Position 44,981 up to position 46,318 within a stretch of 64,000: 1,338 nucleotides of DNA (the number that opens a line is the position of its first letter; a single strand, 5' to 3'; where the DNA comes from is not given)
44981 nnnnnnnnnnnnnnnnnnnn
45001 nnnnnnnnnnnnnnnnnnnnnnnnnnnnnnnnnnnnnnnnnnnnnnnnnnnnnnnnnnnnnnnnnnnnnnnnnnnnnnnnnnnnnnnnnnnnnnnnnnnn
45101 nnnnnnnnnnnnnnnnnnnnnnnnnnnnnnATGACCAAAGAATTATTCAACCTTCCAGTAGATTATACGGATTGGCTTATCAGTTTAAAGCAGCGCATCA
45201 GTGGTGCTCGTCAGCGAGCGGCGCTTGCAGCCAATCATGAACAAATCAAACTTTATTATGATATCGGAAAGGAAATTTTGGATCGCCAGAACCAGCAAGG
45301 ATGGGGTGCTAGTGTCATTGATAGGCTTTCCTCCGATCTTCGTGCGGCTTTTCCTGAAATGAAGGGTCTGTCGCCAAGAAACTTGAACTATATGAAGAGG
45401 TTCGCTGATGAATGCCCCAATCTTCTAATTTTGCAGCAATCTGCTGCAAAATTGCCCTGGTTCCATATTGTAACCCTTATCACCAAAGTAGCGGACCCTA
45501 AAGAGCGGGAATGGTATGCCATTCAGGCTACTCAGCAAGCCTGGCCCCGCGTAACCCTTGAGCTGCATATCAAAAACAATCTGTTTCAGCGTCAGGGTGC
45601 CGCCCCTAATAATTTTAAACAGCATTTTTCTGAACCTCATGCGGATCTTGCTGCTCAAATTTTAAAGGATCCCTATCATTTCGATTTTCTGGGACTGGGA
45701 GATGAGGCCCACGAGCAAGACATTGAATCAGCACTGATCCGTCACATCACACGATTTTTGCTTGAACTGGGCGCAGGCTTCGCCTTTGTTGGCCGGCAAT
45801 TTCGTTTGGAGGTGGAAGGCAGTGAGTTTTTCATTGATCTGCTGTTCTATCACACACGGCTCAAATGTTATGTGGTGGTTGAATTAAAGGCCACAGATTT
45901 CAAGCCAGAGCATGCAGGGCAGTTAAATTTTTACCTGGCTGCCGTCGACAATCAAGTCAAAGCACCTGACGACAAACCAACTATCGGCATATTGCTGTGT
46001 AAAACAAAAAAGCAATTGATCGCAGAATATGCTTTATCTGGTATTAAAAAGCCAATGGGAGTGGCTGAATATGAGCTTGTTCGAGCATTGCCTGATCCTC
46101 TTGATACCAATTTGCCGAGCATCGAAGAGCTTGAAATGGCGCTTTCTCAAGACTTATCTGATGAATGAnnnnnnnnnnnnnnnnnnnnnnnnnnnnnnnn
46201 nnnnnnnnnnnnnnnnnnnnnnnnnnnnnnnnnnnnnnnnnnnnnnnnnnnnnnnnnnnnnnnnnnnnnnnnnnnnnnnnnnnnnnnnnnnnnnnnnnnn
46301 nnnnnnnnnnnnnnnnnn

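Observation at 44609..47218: REPIN/BIME-like 154-bp tandem arrays bracket a YhcG-type PD-(D/E)XK nuclease gene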

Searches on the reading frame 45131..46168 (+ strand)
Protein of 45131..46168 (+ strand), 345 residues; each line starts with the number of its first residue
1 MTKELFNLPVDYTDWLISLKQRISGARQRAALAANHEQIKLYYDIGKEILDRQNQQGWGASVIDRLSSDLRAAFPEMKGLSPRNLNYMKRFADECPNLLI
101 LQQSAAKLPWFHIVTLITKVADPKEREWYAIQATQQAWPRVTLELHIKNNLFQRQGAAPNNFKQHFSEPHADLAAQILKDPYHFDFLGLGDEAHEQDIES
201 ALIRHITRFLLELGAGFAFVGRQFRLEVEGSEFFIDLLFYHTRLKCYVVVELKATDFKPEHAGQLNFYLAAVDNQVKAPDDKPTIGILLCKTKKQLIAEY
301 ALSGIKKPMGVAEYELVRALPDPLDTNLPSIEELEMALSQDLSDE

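Call 11: find_encoding_contigs(protein=window:45131-46168:+, flank=10000, max_places=10)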
Protein window:45131-46168:+ (345 aa): 4 contigs read that carry it; 4 places shown.
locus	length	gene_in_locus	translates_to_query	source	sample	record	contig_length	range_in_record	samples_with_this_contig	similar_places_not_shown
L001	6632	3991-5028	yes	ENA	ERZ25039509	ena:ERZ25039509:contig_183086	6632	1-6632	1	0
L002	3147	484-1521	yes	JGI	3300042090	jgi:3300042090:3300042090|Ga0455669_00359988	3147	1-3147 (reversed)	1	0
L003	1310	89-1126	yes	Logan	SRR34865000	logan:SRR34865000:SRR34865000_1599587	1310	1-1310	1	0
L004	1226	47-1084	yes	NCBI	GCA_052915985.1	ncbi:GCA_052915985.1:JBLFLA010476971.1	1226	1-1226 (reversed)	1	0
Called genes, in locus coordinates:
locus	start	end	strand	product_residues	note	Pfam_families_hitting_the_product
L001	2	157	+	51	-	?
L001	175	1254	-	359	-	-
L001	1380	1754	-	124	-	PF00080:Sod_Cu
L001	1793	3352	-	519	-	PF00082:Peptidase_S8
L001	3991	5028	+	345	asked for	PF17761:DUF1016_N, PF06250:YhcG_C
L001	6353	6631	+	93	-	?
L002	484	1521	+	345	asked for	PF17761:DUF1016_N, PF06250:YhcG_C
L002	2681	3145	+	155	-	?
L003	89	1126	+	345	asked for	PF17761:DUF1016_N, PF06250:YhcG_C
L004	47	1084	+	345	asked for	PF17761:DUF1016_N, PF06250:YhcG_C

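Call 12: search_protein_families(library=pfam, proteins=[window:45131-46168:+])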
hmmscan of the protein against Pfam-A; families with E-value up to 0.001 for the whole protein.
window:45131-46168:+ (345 aa): 2 families
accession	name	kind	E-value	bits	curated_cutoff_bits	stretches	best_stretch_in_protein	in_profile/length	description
PF06250.17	YhcG_C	-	1.3e-64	217.2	32.5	1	176-329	2-157/157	YhcG PDDEXK nuclease domain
PF17761.7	DUF1016_N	-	8.7e-40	136.4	32.8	1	19-154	2-137/137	DUF1016 N-terminal domain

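Call 39: find_homologous_proteins(query=window:45131-46168:+, max_evalue=1e-20)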
Query window:45131-46168:+ (345 aa): 8000 proteins with E <= 1e-20 among 8000 candidates; the best 120 are listed.
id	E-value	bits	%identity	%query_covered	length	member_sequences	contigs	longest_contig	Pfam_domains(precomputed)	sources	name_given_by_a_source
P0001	9.7e-230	780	100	100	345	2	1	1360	PF17761.8,PF06250.18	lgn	-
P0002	3.7e-194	663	84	100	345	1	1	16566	PF17761.8,PF06250.18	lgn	-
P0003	1.9e-180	618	79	100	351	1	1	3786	PF17761.8,PF06250.18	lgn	-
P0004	2.1e-179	614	79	99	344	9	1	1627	PF17761.8,PF06250.18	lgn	-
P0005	2.0e-178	611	77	100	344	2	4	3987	PF17761.8,PF06250.18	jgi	jgi:predicted nuclease of restriction endonuclease-like (RecB) superfamily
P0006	1.1e-177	608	78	100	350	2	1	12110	PF17761.8,PF06250.18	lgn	-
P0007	3.3e-177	607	77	100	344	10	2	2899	PF17761.8,PF06250.18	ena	-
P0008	9.1e-177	605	78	100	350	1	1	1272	PF17761.8,PF06250.18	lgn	-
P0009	1.5e-176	605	78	98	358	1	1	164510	PF17761.8,PF06250.18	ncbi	ncbi:MAG: PDDEXK nuclease domain-containing protein [Legionellales bacterium]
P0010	1.9e-176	604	78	98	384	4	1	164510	PF17761.8,PF06250.18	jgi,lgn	jgi:predicted nuclease of restriction endonuclease-like (RecB) superfamily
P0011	2.2e-176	604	77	100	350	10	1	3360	PF17761.8,PF06250.18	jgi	jgi:predicted nuclease of restriction endonuclease-like (RecB) superfamily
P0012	3.5e-176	603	77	99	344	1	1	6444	PF17761.8,PF06250.18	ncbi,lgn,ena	-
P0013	1.3e-175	602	77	100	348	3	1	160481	PF17761.8,PF06250.18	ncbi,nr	ncbi:MAG: DUF1016 family protein [Acidobacteria bacterium]|nr:DUF1016 family protein [Acidobacteriot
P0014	1.9e-175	601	77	99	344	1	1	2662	PF17761.8,PF06250.18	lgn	-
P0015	2.1e-175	601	77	100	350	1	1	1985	PF17761.8,PF06250.18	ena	-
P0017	1.6e-174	598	78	100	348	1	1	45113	PF17761.8,PF06250.18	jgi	jgi:predicted nuclease of restriction endonuclease-like (RecB) superfamily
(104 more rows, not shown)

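Call 40: find_encoding_contigs(protein=P0002, flank=6000, max_places=3)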
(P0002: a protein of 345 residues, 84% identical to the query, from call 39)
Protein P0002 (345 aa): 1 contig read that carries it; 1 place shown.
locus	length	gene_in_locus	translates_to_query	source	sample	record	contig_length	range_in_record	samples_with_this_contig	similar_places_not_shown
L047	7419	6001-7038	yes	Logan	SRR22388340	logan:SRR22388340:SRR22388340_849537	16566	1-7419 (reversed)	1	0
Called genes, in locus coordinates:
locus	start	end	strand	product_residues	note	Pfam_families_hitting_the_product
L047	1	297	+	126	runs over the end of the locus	PF09838:DUF2065 (faint)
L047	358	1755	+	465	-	PF01654:Cyt_bd_oxida_I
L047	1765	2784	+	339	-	PF02322:Cyt_bd_oxida_II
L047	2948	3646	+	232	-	PF00194:Carb_anhydrase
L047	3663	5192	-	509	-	PF00989:PAS (faint), PF08448:PAS_4, PF13426:PAS_9 (faint), PF13596:PAS_10 (faint), PF08448:PAS_4, PF00512:HisKA, PF02518:HATPase_c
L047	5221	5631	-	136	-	PF00072:Response_reg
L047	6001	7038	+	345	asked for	PF17761:DUF1016_N, PF06250:YhcG_C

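Call 41: find_encoding_contigs(protein=P0009, flank=6000, max_places=3)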
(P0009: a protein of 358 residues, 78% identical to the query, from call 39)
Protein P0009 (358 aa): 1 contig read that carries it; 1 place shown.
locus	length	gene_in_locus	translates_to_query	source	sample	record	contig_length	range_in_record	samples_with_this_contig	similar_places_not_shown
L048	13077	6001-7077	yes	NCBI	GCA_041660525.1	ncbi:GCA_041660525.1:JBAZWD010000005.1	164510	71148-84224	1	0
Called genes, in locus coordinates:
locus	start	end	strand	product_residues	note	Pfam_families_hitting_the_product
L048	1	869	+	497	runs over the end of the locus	PF01225:Mur_ligase, PF08245:Mur_ligase_M, PF02875:Mur_ligase_C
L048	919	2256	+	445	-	PF01225:Mur_ligase (weak), PF08245:Mur_ligase_M, PF02875:Mur_ligase_C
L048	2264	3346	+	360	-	PF00953:Glycos_transf_4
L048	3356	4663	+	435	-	PF21799:MurD-like_N, PF08245:Mur_ligase_M, PF02875:Mur_ligase_C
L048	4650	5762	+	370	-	PF01098:FTSW_RODA_SPOVE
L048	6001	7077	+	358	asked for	PF17761:DUF1016_N, PF06250:YhcG_C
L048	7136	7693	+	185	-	PF20385:DUF6680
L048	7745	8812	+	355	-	PF11185:DUF2971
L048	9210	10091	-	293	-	-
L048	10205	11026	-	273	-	PF01256:Carb_kinase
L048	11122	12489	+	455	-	PF13520:AA_permease_2, PF00324:AA_permease, PF13906:AA_permease_C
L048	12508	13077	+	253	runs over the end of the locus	PF00484:Pro_CA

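Call 42: find_encoding_contigs(protein=P0013, flank=6000, max_places=3)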
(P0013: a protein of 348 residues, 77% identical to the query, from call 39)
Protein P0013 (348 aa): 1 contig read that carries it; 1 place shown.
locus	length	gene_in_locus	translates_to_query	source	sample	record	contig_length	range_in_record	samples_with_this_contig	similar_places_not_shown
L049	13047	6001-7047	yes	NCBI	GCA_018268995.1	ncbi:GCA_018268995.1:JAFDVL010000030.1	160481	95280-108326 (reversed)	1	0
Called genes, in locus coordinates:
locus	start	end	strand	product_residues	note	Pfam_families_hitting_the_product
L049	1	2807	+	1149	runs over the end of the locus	PF25778:DUF7948, PF06739:SBBP (weak), PF19190:BACON_2, PF13620:CarboxypepD_reg, PF13715:CarbopepD_reg_2 (weak), PF17210:SdrD_B (weak), PF22904:NOMO1-like_2nd (weak)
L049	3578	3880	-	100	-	-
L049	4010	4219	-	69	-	-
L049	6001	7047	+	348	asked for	PF17761:DUF1016_N, PF06250:YhcG_C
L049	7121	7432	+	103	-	-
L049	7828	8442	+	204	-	PF01726:LexA_DNA_bind, PF00717:Peptidase_S24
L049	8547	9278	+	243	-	-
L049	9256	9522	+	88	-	PF26485:DUF8156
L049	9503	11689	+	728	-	PF00136:DNA_pol_B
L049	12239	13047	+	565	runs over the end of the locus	PF00756:Esterase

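Call 45: find_homologous_proteins(query=L001:1793-3352:-, max_evalue=1e-30)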
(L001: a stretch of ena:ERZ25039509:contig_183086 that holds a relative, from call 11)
Query L001:1793-3352:- (519 aa): 6254 proteins with E <= 1e-30 among 8000 candidates; the best 120 are listed.
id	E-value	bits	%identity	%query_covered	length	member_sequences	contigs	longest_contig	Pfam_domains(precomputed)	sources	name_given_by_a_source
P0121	0.0e+0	1168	100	100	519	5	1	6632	PF00082.28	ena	-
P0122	1.4e-157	543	52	97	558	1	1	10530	PF00082.28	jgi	jgi:serine protease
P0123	1.0e-131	458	48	96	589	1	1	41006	PF00082.28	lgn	-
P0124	3.5e-128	446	47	95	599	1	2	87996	PF00082.28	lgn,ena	-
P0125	4.7e-128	446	45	97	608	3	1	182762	PF00082.28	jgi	jgi:serine protease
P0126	9.1e-128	445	46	97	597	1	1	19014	PF00082.28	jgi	jgi:serine protease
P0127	8.9e-127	442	47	96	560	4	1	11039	PF00082.28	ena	-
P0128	1.5e-126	441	46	97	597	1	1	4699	PF00082.28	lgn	-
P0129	1.9e-124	434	46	97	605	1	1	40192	PF00082.28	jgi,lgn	-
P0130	7.0e-124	432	46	96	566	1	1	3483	PF00082.28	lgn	-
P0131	4.6e-122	426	47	96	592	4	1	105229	PF00082.28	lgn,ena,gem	-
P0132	6.0e-121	423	46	96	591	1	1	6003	PF00082.28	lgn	-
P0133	7.2e-121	422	46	98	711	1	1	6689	PF00082.28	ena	-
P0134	2.3e-118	414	52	82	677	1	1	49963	PF00082.28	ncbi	-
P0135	1.4e-117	412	44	96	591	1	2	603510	PF00082.28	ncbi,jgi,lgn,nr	ncbi:MAG: hypothetical protein K0R14_359 [Burkholderiales bacterium]|jgi:serine protease|nr:hypothet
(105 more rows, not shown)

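Call 65: search_protein_families(library=padloc, max_evalue=0.001, proteins=[window:45131-46168:+])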
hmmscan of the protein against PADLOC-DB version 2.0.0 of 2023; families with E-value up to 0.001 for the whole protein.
window:45131-46168:+ (345 aa): 29 families (the best 25 are shown)
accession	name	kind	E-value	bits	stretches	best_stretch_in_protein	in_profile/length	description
PDLC04831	PDC-S02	-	6.1e-151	500.8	1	2-342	2-341/346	-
PDLC04795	PDC-S02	-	1e-145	483.5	1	7-340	19-352/357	-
PDLC04810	PDC-S02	-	4.6e-132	438.6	1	7-340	6-352/355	-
PDLC04803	PDC-S02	-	8.9e-97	321.9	1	77-337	7-263/269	-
PDLC04807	PDC-S02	-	2.2e-90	301.4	1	11-339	12-336/351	-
PDLC04826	PDC-S02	-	7.6e-80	265.7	1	1-218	1-217/222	-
PDLC04813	PDC-S02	-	2.2e-75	250.4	1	173-340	3-170/175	-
PDLC04811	PDC-S02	-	1e-68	228.6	1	1-169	1-169/172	-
PDLC04822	PDC-S02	-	4.2e-67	224.8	1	16-293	14-287/294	-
PDLC04804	PDC-S02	-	1.2e-57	192.9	1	8-193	7-193/203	-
PDLC04798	PDC-S02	-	1.3e-54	183.6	1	179-339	52-214/222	-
PDLC04827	PDC-S02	-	1.1e-46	157.3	1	8-229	6-230/234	-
PDLC04820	PDC-S02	-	4.5e-43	145.6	1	20-303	34-291/332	-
PDLC04800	PDC-S02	-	4.2e-42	141.5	1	1-127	1-126/129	-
PDLC01464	PD_DExK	-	1.1e-38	130.4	2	111-251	2-126/126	"CAS-I,CAS-II,CAS-III,CAS-IV,CAS-V,CAS-VI; associated"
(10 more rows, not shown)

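Call 66: search_protein_families(library=phrogs, max_evalue=0.001, proteins=[window:45131-46168:+])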
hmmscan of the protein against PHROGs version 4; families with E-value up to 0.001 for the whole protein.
window:45131-46168:+ (345 aa): 1 family
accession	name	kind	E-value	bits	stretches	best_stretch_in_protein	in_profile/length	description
phrog_22762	-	unknown function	1e-99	335.1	1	11-338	7-333/343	-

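Call 80: find_encoding_contigs(protein=P0003, flank=3000, max_places=2)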
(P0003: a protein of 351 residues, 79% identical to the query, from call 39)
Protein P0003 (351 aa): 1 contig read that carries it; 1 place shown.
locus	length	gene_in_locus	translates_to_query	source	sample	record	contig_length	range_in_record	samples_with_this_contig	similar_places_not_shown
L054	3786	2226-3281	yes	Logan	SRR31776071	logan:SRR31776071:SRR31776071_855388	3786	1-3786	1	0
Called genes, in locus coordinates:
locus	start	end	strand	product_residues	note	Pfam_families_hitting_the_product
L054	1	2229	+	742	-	?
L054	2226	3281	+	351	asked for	PF17761:DUF1016_N, PF06250:YhcG_C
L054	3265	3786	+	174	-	?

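Call 81: find_encoding_contigs(protein=P0006, flank=3000, max_places=2)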
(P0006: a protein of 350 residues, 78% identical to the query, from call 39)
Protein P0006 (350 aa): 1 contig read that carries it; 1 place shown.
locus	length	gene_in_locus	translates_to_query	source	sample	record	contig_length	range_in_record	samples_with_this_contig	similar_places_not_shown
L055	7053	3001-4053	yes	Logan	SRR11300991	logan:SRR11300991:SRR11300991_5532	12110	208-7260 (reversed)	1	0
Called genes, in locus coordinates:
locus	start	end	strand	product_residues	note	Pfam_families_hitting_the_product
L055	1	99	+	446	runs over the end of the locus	-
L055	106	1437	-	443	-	PF13167:GTP-bdg_N, PF03193:RsgA_GTPase (faint), PF16360:GTP-bdg_M, PF00350:Dynamin_N (faint), PF01926:MMR_HSR1, PF02421:FeoB_N (weak), PF19275:HflX_C (faint)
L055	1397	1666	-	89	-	PF17209:Hfq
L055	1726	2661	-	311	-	PF01745:IPT (faint), PF01715:IPPT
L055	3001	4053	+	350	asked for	PF17761:DUF1016_N, PF06250:YhcG_C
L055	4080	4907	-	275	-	PF13637:Ank_4 (faint), PF13857:Ank_5 (faint), PF00023:Ank (faint), PF12796:Ank_2 (weak), PF13606:Ank_3 (faint), PF12796:Ank_2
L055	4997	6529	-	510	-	-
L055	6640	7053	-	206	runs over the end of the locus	?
